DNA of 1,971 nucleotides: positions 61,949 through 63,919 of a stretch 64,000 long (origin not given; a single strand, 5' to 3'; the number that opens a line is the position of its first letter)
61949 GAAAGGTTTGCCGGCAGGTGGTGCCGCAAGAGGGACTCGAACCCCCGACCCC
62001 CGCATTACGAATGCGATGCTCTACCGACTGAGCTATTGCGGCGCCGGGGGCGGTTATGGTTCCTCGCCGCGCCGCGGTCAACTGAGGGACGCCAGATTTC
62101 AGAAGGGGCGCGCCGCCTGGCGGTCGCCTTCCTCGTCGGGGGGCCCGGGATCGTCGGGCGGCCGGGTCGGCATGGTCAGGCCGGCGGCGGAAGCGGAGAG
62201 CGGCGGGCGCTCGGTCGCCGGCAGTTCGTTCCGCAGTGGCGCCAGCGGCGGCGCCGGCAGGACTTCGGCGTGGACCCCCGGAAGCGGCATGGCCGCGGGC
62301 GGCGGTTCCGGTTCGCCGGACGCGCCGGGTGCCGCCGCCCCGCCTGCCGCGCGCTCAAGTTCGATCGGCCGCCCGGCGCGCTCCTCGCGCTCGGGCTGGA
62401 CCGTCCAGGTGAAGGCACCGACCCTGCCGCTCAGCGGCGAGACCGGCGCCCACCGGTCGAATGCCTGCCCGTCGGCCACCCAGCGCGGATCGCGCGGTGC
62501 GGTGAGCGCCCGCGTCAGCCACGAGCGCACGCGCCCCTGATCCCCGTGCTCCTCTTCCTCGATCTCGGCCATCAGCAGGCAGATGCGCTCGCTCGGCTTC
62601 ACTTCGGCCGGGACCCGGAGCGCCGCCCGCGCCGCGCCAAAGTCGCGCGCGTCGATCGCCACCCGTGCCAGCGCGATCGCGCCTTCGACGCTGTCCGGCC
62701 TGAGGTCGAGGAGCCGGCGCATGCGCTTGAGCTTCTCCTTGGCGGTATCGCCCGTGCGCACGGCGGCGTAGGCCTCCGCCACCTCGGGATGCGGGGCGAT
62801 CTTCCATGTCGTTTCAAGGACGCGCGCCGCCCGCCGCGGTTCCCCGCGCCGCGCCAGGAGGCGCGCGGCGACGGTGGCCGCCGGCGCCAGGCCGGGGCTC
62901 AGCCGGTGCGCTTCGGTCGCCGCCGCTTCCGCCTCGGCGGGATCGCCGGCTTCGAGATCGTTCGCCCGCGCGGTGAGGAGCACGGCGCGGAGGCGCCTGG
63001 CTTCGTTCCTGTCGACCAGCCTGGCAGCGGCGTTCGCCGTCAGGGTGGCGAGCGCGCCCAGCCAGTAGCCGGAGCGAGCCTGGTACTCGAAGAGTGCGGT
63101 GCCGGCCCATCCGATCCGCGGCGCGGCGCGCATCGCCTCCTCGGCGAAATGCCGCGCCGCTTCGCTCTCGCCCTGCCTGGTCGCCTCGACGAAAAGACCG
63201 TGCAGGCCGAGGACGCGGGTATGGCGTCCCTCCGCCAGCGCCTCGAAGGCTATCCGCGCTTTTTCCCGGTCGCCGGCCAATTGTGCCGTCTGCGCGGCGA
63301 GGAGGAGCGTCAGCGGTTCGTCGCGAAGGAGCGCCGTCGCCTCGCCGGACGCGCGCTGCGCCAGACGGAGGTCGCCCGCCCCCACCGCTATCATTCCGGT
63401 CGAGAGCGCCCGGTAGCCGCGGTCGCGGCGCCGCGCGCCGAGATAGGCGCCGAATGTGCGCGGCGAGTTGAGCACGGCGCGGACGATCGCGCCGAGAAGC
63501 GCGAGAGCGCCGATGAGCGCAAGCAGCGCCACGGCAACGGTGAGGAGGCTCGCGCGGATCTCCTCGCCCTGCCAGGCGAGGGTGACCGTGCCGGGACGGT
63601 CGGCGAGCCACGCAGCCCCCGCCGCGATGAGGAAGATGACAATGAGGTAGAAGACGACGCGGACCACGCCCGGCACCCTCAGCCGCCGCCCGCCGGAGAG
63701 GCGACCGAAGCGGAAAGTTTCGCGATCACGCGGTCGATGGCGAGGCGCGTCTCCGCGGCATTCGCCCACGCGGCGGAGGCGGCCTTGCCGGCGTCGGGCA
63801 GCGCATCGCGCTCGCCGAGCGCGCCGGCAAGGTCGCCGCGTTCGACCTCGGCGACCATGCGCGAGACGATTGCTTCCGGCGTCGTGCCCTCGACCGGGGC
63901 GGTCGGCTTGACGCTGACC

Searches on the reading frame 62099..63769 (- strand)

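Call 45: search_protein_families(library=pfam, proteins=[window:62099-63769:-], max_evalue=0.00001)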
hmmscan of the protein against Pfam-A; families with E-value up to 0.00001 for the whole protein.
window:62099-63769:- (556 aa): 2 families
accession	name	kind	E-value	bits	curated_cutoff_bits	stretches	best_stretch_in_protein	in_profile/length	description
PF07219.19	HemY_N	-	6.9e-23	81.2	31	1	60-166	1-107/107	HemY protein N-terminus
PF14559.12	TPR_19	-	3.8e-08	34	25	1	272-336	2-67/68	Tetratricopeptide repeat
